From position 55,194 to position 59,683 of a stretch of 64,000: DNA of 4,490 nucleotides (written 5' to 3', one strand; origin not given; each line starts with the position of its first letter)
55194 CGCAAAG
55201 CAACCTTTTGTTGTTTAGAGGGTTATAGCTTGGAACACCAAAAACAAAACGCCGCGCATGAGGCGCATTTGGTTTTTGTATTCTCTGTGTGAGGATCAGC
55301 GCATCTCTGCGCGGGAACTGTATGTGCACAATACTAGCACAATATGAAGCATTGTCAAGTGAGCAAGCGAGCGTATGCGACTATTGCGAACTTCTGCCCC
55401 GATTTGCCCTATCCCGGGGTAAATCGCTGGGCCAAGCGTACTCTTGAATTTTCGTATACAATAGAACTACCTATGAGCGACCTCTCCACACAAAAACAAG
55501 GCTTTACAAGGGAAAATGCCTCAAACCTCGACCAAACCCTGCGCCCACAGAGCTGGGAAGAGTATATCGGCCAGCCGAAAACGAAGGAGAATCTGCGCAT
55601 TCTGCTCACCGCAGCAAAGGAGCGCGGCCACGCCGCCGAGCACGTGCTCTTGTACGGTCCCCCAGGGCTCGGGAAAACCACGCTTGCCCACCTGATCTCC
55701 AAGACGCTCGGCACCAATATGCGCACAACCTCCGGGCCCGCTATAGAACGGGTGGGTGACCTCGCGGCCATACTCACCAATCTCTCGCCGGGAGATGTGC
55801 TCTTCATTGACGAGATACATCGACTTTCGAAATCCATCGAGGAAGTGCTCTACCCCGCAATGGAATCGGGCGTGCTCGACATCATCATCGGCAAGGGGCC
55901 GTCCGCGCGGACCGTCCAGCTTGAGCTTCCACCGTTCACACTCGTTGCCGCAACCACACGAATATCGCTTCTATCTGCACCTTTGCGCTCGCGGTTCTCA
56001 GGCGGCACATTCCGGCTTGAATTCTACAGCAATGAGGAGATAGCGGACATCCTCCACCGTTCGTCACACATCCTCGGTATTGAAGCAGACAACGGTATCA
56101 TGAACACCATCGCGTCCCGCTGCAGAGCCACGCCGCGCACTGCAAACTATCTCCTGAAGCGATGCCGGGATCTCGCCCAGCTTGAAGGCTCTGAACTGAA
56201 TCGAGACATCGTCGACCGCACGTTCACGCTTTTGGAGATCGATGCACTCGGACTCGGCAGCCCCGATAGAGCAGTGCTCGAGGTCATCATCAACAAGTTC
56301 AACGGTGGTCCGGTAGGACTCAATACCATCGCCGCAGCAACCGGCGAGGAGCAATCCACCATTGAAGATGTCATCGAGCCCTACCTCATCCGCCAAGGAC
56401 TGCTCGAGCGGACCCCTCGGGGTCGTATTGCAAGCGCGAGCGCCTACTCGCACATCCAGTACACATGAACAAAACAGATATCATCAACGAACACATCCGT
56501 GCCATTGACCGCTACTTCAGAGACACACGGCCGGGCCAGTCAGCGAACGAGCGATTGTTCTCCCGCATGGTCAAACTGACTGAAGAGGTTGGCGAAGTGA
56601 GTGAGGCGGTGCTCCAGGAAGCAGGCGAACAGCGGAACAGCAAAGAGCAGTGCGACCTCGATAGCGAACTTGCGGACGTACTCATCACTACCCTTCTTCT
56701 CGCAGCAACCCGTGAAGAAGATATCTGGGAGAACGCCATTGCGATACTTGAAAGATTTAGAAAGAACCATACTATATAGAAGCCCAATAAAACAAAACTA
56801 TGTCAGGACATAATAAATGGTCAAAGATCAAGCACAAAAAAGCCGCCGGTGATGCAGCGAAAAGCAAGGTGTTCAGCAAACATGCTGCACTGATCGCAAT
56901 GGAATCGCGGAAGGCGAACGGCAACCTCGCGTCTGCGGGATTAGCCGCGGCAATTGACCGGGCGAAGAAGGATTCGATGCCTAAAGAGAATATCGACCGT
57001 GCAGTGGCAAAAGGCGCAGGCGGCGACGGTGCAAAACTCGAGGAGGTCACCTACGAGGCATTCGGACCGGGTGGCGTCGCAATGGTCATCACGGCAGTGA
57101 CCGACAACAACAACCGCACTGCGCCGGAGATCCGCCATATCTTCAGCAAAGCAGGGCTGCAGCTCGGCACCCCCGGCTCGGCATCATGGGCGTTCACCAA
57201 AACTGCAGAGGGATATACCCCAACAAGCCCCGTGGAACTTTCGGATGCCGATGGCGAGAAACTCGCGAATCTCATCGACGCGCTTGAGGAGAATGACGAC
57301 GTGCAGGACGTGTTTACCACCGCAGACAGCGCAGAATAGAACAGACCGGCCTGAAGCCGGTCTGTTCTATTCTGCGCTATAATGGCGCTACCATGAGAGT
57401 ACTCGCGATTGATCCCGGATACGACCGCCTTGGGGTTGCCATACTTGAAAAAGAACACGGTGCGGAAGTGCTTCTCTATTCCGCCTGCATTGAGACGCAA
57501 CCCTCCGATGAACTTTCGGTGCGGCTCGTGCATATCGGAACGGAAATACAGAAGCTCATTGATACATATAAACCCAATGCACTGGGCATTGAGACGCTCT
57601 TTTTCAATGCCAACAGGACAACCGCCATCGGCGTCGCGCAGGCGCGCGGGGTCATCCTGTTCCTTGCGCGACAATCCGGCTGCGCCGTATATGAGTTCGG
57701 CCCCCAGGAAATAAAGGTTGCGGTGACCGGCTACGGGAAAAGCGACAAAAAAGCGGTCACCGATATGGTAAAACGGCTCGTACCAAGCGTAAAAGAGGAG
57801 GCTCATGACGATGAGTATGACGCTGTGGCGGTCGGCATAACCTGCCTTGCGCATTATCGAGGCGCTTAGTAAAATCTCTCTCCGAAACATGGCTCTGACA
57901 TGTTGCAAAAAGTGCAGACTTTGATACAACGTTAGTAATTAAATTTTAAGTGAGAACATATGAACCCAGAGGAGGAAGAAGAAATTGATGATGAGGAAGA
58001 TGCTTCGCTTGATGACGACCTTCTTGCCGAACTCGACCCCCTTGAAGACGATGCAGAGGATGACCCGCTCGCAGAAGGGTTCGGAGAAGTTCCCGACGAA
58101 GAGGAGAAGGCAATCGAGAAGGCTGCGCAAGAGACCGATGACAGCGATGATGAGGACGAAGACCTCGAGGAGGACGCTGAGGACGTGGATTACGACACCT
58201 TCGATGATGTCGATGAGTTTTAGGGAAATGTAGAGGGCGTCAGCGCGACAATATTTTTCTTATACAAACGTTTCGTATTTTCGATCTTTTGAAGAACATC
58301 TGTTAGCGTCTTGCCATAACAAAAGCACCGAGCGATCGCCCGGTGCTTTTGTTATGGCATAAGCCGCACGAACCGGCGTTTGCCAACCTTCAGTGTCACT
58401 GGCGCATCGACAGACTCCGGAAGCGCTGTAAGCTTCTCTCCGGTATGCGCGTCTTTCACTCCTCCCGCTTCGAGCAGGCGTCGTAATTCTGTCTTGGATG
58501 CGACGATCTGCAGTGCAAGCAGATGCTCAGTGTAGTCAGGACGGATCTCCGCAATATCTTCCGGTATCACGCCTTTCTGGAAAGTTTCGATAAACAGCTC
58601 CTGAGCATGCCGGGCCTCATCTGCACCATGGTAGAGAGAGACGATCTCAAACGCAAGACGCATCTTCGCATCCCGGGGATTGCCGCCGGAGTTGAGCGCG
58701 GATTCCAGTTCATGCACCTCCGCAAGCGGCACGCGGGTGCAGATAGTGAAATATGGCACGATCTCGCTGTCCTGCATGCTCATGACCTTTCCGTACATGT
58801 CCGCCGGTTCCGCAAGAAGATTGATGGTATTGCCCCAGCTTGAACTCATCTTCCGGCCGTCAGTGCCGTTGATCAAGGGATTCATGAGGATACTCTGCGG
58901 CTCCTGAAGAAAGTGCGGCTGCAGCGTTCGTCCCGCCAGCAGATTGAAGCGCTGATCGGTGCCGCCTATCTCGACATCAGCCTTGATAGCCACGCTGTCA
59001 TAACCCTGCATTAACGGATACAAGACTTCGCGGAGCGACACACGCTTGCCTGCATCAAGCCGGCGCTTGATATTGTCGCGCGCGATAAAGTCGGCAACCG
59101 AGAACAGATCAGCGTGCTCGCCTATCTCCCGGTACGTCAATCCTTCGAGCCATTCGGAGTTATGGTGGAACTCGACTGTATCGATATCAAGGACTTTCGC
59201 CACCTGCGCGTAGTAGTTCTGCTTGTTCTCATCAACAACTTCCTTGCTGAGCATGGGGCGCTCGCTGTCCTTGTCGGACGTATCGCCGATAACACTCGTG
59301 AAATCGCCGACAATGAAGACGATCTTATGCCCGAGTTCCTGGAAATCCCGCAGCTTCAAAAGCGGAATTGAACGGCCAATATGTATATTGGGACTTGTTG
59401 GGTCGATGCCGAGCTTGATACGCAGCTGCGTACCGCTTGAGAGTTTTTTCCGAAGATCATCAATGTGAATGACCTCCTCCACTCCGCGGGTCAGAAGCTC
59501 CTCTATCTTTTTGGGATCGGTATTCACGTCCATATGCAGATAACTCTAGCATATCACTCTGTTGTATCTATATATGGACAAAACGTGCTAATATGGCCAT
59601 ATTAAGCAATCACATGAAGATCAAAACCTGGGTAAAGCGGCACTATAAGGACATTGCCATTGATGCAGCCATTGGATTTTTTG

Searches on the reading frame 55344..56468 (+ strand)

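Call 96: search_protein_families(library=pfam, proteins=[window:55344-56468:+], max_evalue=0.001)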
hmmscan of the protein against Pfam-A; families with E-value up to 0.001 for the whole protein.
window:55344-56468:+ (374 aa): 13 families
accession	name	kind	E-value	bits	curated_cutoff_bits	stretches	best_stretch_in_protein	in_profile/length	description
PF05496.18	RuvB_N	-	1.8e-71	239.5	27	1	66-219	1-154/159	Holliday junction DNA helicase RuvB P-loop domain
PF05491.19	RuvB_C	-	2.8e-24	85.3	24.7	1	302-372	2-72/72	RuvB C-terminal winged helix domain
PF00004.35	AAA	-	5.3e-19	69.4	21.2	1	101-219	1-124/131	ATPase family associated with various cellular activities (AAA)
PF17864.7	AAA_lid_4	-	4.2e-17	62.1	27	1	228-300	1-74/74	RuvB AAA lid domain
PF07728.20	AAA_5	-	3.6e-11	43.7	22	1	100-218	1-139/139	AAA domain (dynein-related subfamily)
PF06068.19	TIP49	-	9.9e-08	32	23.8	1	63-127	14-79/347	TIP49 P-loop domain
PF13191.12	AAA_16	-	4e-06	27.9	32.6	1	86-136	11-63/167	AAA ATPase domain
PF01078.27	Mg_chelatase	-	1.4e-05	25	20.3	0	76-123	7-47/207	Magnesium chelatase, subunit ChlI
PF13401.12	AAA_22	-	0.00017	22.4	27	0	98-122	5-29/130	AAA domain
PF14532.12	Sigma54_activ_2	-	0.00029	21.5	25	0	99-172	22-92/138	Sigma-54 interaction domain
PF00158.32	Sigma54_activat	-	0.00033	20.8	20.2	0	82-121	6-45/168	Sigma-54 interaction domain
PF13173.12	AAA_14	-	0.00064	20.2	27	0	101-170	5-83/129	AAA domain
PF13479.12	AAA_24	-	0.00064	20.1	27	0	100-165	4-80/195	AAA domain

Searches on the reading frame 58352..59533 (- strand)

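Call 96: search_protein_families(library=pfam, proteins=[window:58352-59533:-], max_evalue=0.001)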
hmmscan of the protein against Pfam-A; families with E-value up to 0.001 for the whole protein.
window:58352-59533:- (393 aa): 1 family
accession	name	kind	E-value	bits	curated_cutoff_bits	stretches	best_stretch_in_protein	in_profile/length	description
PF00579.31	tRNA-synt_1b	-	1.5e-68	231.7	21.1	1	35-319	4-292/292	tRNA synthetases class I (W and Y)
